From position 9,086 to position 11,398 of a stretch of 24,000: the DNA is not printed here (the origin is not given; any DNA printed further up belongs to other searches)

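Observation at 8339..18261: Cluster of three huge GT-C-like membrane proteins (YYY/DUF2298 + TIGR03663 + a third paralog) with an Rpf-like muralytic enzyme and a mycoredoxin: candidate uncharacterised envelope glycosylation/polymerisation system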

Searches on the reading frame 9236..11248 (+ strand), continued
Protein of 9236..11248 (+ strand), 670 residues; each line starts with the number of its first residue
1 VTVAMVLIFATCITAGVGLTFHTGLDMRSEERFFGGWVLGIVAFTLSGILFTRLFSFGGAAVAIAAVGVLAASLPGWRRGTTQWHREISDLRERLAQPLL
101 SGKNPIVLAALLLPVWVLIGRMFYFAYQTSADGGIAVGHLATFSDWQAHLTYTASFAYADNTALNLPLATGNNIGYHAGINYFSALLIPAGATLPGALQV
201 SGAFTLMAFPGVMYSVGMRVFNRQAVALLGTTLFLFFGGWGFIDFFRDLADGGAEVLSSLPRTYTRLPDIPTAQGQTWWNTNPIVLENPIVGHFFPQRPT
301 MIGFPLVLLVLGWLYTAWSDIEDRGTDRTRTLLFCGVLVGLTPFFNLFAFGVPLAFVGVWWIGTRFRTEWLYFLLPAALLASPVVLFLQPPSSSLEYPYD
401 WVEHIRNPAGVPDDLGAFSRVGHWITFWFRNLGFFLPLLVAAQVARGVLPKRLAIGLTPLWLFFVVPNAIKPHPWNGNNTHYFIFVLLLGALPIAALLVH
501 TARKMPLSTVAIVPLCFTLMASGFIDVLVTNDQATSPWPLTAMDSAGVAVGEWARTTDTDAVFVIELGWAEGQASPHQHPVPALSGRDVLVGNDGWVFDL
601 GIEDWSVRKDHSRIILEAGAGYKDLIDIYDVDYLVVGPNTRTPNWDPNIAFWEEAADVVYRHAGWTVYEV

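Call 54: find_related_loci(query=A1, collection=genome_contigs, flank=10000)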
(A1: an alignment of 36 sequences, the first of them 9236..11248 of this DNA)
Query A1 (670 aa) in genome_contigs; peptide patterns used: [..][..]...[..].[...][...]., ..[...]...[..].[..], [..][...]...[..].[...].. (x = any residue, [..] = any of these).
227 stretches matched a pattern; 175 encode a relative of the query (tblastn E <= 1e-3); the best 80 are kept; 80 distinct loci.
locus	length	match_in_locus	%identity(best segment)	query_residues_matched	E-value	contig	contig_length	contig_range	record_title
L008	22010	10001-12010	86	1-670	0e+0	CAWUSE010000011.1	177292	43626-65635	MAG: uncultured Acidimicrobiales bacterium isolate HER19_SLT_250_bin_2_1 genome assembly, contig: HER19_SLT_250_bin_2-re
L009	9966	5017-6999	68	1-670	0e+0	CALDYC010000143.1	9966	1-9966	MAG: uncultured Acidimicrobiales bacterium isolate R2_Bin_METABAT__11_1 genome assembly, contig: c_000000783743, whole g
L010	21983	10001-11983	66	1-670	0e+0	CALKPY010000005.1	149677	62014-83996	MAG: uncultured Acidimicrobiales bacterium isolate R2_Bin_Bin_131_sub_1 genome assembly, contig: c_000000159209, whole g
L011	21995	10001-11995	66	1-670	0e+0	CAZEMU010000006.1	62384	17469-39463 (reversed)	MAG TPA_asm: uncultured Acidimicrobiaceae bacterium isolate SRP268394_co1_129 genome assembly, contig: NODE_673_length_6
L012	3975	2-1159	88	285-670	0e+0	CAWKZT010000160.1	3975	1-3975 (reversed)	MAG: Acidimicrobiia bacterium isolate CB4_SCM.94 genome assembly, contig: Ga0302127_10019677, whole genome shotgun seque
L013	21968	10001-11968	67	1-670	0e+0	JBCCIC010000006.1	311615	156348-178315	MAG: Actinomycetota bacterium isolate P01_B01_bin.81 k141_3530324_length_311615_cov_80.2805, whole genome shotgun sequen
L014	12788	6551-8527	68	1-670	0e+0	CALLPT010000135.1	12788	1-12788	MAG: uncultured Acidimicrobiales bacterium isolate L2_Bin_Bin_77_1 genome assembly, contig: c_000000586561, whole genome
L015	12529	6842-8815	67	8-670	0e+0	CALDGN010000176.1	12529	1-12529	MAG: uncultured Acidimicrobiales bacterium isolate B4_Bin_Bin_32_sub_1 genome assembly, contig: c_000000271699, whole ge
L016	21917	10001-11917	38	1-670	2e-125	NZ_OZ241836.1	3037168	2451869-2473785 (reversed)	MAG: Candidatus Poriferisocius sp. isolate 5d59ea5e-8437-4482-86ca-0ed14f63a534 chromosome 1, complete sequence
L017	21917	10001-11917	38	1-670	4e-125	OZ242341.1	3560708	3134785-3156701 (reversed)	MAG: Candidatus Poriferisocius sp. isolate 0ce05ba1-728e-4541-870e-a511d1e8f405 genome assembly, chromosome: 1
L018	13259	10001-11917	38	1-670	2e-124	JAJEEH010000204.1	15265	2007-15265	MAG: Acidimicrobiia bacterium isolate p16x34bins.22 k141_943961, whole genome shotgun sequence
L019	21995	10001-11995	37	1-670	4e-124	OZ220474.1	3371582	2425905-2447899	MAG: Acidimicrobiales bacterium isolate 4b812a4e-3496-474d-945e-b88e54f0514e genome assembly, chromosome: 1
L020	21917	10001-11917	38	1-670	4e-123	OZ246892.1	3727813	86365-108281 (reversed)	MAG: Acidimicrobiales bacterium isolate 3c6b77ed-a9df-485c-af98-3e10d3554373 genome assembly, chromosome: 1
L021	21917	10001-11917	39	1-670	4e-123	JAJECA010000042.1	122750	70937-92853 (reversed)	MAG: Acidimicrobiia bacterium isolate jk18x9bins.74 k141_16203, whole genome shotgun sequence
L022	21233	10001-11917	38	1-670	2e-122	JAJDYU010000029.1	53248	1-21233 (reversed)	MAG: Acidimicrobiia bacterium isolate jk18x34bins.52 k141_388207, whole genome shotgun sequence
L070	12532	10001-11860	33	7-670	1e-83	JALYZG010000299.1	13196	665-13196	MAG: Candidatus Dormiibacterota bacterium isolate KAP bin59 SD1490-92_k127_1321655, whole genome shotgun sequence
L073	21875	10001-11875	35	3-670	6e-82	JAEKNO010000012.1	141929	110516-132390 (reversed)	MAG: Candidatus Dormiibacter inghamiae isolate Mitchell_Peninsula_6 NODE_73_length_141929_cov_106.077632, whole genome s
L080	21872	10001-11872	35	11-670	2e-81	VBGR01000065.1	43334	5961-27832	MAG: Chloroflexi bacterium isolate CF_83 14_1009_09_20cm_scaffold_934, whole genome shotgun sequence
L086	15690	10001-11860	32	12-670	3e-76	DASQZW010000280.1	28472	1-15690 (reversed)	MAG TPA_asm: Terriglobales bacterium isolate SMAG_U11102 k141_5456775, whole genome shotgun sequence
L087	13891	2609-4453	33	12-670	8e-76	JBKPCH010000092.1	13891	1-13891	MAG: Candidatus Dormiibacterota bacterium isolate GB_EKS_MAG_00057 GB_EKS_000001200935, whole genome shotgun sequence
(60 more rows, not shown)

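Call 56: search_protein_families(library=pfam, proteins=[L070:8126-11875:+, L086:8162-11863:+, L087:854-4456:+, L073:9167-11887:+, L080:8798-11875:+, L004:8132-12004:+], max_evalue=0.01)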
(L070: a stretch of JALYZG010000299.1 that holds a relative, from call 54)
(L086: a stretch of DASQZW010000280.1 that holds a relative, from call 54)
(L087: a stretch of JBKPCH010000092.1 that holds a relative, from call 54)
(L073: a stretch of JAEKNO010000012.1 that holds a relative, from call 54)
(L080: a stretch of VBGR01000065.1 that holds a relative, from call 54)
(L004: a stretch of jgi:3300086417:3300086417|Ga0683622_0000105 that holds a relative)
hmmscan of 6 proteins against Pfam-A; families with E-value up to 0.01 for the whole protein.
L070:8126-11875:+ (1250 aa): 1 family
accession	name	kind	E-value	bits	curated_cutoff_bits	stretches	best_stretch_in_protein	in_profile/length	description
PF20604.3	DUF6798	-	0.0073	16.4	26.9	0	1132-1155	5-27/61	Domain of unknown function (DUF6798)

L086:8162-11863:+ (1234 aa): 1 family
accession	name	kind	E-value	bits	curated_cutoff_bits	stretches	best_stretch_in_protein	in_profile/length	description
PF20604.3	DUF6798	-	0.0055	16.9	26.9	0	1119-1175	4-60/61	Domain of unknown function (DUF6798)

L087:854-4456:+ (1201 aa): 1 family
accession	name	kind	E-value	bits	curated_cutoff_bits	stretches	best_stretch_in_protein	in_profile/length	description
PF20604.3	DUF6798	-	0.0055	16.8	26.9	0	1087-1140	5-58/61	Domain of unknown function (DUF6798)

L073:9167-11887:+ (907 aa): 1 family
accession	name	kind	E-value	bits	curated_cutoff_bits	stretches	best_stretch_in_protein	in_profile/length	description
PF20604.3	DUF6798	-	0.0011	19.1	26.9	1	789-844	4-59/61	Domain of unknown function (DUF6798)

L080:8798-11875:+ (1026 aa): 0 families

L004:8132-12004:+ (1291 aa): 1 family
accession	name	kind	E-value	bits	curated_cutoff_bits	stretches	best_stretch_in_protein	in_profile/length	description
PF20604.3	DUF6798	-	0.0015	18.6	26.9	1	1178-1232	5-59/61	Domain of unknown function (DUF6798)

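Call 60: search_protein_representatives(alignment_id=A1)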
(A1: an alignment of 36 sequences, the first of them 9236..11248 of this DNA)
Query: 36 sequences, 638 profile positions. Proteins with E-value up to 0.001 (for the whole library): 4042; up to 1e-10: 2959; up to 1e-30: 1398. The best 150 are listed.
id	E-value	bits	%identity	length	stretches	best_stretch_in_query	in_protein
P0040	1.9e-286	968.2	-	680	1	1-637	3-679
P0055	3.0e-264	894.8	-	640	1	1-637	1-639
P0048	1.6e-262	889.2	-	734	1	12-637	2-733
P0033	2.1e-262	888.7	-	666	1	1-637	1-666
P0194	2.4e-225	766.3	-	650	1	1-636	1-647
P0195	5.0e-225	765.2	-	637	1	1-637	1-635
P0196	9.3e-212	721.4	-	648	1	1-637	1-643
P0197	3.1e-199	680.0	-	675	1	5-637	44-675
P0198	1.2e-188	645.1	-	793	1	2-637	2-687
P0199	2.5e-188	644.0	-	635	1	2-637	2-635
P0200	3.1e-186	637.1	-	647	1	5-637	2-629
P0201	1.6e-181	621.5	-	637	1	1-636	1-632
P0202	2.8e-180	617.4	-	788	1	1-637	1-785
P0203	3.2e-175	600.7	-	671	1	2-637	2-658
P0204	3.1e-174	597.4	-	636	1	3-636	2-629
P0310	5.6e-87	309.2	-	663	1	4-620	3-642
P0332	3.1e-84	300.1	-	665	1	5-638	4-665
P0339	1.4e-83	297.9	-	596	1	35-635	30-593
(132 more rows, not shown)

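Call 65: find_encoding_contigs(protein=P0332, flank=8000, max_places=1)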
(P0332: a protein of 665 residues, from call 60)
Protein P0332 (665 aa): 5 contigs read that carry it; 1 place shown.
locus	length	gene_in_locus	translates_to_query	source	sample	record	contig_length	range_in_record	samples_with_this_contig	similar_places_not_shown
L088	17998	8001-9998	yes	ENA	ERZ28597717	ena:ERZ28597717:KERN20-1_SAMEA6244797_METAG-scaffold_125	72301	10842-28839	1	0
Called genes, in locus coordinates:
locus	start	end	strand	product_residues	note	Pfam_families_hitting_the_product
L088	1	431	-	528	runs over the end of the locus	PF20094:GWxTD_dom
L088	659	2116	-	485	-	PF13174:TPR_6 (faint), PF13525:YfiO (weak), PF11838:ERAP1_C (faint), PF13646:HEAT_2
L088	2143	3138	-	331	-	PF13490:zf-HC2 (weak)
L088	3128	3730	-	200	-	PF04542:Sigma70_r2, PF08281:Sigma70_r4_2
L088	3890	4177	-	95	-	-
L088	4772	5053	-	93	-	-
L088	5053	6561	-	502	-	-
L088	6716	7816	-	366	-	PF01926:MMR_HSR1, PF02421:FeoB_N (weak), PF06071:YchF-GTPase_C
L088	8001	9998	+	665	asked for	-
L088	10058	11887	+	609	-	PF13231:PMT_2 (weak)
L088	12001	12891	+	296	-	PF01171:ATP_bind_3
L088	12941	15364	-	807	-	PF00144:Beta-lactamase, PF11954:DUF3471 (faint), PF17131:TP_0789-like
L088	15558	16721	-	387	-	PF00266:Aminotran_5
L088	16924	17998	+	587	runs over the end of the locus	PF00498:FHA, PF16697:Yop-YscD_cpl, PF01590:GAF, PF13185:GAF_2, PF13492:GAF_3 (weak), PF00211:Guanylate_cyc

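Call 66: find_encoding_contigs(protein=P0339, flank=8000, max_places=1)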
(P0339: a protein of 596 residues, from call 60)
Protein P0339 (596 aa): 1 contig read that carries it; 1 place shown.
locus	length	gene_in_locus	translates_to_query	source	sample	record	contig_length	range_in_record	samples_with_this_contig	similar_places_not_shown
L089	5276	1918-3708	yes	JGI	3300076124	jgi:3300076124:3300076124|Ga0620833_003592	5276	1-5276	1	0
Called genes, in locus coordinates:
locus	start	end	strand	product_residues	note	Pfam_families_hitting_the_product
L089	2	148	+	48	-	?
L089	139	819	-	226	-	PF00535:Glycos_transf_2, PF10111:Glyco_tranf_2_2 (weak), PF13641:Glyco_tranf_2_3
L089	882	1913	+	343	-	-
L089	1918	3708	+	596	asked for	-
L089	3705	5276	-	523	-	PF20176:DUF6541, PF10131:PTPS_related (weak)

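Call 67: find_encoding_contigs(protein=P0310, flank=8000, max_places=1)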
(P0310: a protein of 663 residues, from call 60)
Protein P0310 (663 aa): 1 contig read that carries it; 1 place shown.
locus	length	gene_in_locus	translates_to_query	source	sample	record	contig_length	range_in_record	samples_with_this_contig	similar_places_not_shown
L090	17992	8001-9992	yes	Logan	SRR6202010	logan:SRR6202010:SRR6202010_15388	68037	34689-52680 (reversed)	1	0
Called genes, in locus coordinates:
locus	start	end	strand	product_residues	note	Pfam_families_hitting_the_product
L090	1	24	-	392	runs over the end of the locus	PF07690:MFS_1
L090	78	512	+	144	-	-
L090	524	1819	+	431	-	PF07690:MFS_1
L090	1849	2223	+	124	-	PF00903:Glyoxalase, PF12681:Glyoxalase_2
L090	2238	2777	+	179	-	-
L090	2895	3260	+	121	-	PF18029:Glyoxalase_6 (weak)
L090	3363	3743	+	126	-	PF20554:DUF6766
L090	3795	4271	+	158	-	PF00085:Thioredoxin (weak)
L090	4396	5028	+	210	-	-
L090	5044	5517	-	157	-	PF00085:Thioredoxin, PF00578:AhpC-TSA (weak)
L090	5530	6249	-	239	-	PF05050:Methyltransf_21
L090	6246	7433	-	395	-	PF13439:Glyco_transf_4, PF20706:GT4-conflict, PF00534:Glycos_transf_1, PF13692:Glyco_trans_1_4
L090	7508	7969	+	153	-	-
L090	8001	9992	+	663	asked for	-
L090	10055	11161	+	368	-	PF13167:GTP-bdg_N, PF16360:GTP-bdg_M, PF03193:RsgA_GTPase (faint), PF00009:GTP_EFTU (faint), PF01926:MMR_HSR1, PF02421:FeoB_N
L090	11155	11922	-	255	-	PF00398:RrnaAD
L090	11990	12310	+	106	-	PF01035:DNA_binding_1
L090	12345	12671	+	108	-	PF01219:DAGK_prokar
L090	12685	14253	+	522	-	PF05231:MASE1, PF00512:HisKA, PF02518:HATPase_c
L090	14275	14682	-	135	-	PF06785:UPF0242 (weak)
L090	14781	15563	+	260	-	-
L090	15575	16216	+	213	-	PF03412:Peptidase_C39 (weak), PF13529:Peptidase_C39_2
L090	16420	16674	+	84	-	PF06150:ChaB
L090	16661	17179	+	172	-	-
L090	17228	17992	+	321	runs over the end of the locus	PF03476:MOSC_N (weak), PF03473:MOSC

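Call 68: search_protein_families(library=ncbifam, proteins=[L088:10058-11887:+, L004:12033-13403:+, L001:12012-13859:+, L005:11938-13782:+, L004:8364-10022:+, L007:8219-9976:+], max_evalue=0.001)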
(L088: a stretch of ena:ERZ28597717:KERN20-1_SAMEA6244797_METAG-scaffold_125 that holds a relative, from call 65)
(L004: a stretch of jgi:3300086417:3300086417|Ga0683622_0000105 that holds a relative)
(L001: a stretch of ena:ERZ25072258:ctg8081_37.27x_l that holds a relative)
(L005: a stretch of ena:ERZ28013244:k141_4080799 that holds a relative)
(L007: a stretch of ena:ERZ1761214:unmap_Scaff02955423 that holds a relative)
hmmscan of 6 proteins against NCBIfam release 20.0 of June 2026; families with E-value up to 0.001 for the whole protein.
L088:10058-11887:+ (609 aa): 1 family
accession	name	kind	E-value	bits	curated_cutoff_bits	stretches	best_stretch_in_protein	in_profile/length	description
TIGR03663.1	TIGR03663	subfamily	3.5e-63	214.1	126.25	2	32-190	4-161/435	flippase activity-associated protein Agl23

L004:12033-13403:+ (456 aa): 2 families
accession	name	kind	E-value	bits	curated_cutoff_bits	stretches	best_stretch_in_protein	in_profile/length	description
TIGR03663.1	TIGR03663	subfamily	6.5e-07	28.7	126.25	1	109-190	65-145/435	flippase activity-associated protein Agl23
TIGR04154.1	archaeo_STT3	subfamily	1.3e-05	23.8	450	1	61-161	46-146/831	oligosaccharyl transferase, archaeosortase A system-associated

L001:12012-13859:+ (615 aa): 1 family
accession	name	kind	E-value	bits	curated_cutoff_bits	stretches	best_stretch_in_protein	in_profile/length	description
TIGR03663.1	TIGR03663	subfamily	6.1e-73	246.3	126.25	1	29-513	3-430/435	flippase activity-associated protein Agl23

L005:11938-13782:+ (614 aa): 1 family
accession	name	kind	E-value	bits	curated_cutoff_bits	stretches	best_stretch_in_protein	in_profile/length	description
TIGR03663.1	TIGR03663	subfamily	9.1e-69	232.5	126.25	1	22-512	3-431/435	flippase activity-associated protein Agl23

L004:8364-10022:+ (552 aa): 3 families
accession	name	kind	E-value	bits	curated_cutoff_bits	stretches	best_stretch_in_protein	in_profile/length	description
NF058602.1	PrMnsylTfPmt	equivalog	8.6e-28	97.4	800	1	165-551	114-529/530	protein O-mannosyltransferase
TIGR04154.1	archaeo_STT3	subfamily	9.2e-05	21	450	1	174-289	100-213/831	oligosaccharyl transferase, archaeosortase A system-associated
NF009784.2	PRK13279.1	equivalog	0.00017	20.3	567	1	165-275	76-187/539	lipid IV(A) 4-amino-4-deoxy-L-arabinosyltransferase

L007:8219-9976:+ (585 aa): 1 family
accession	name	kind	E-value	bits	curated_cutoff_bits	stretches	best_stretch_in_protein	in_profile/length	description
TIGR03663.1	TIGR03663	subfamily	6.8e-06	25.4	126.25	1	131-246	74-187/435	flippase activity-associated protein Agl23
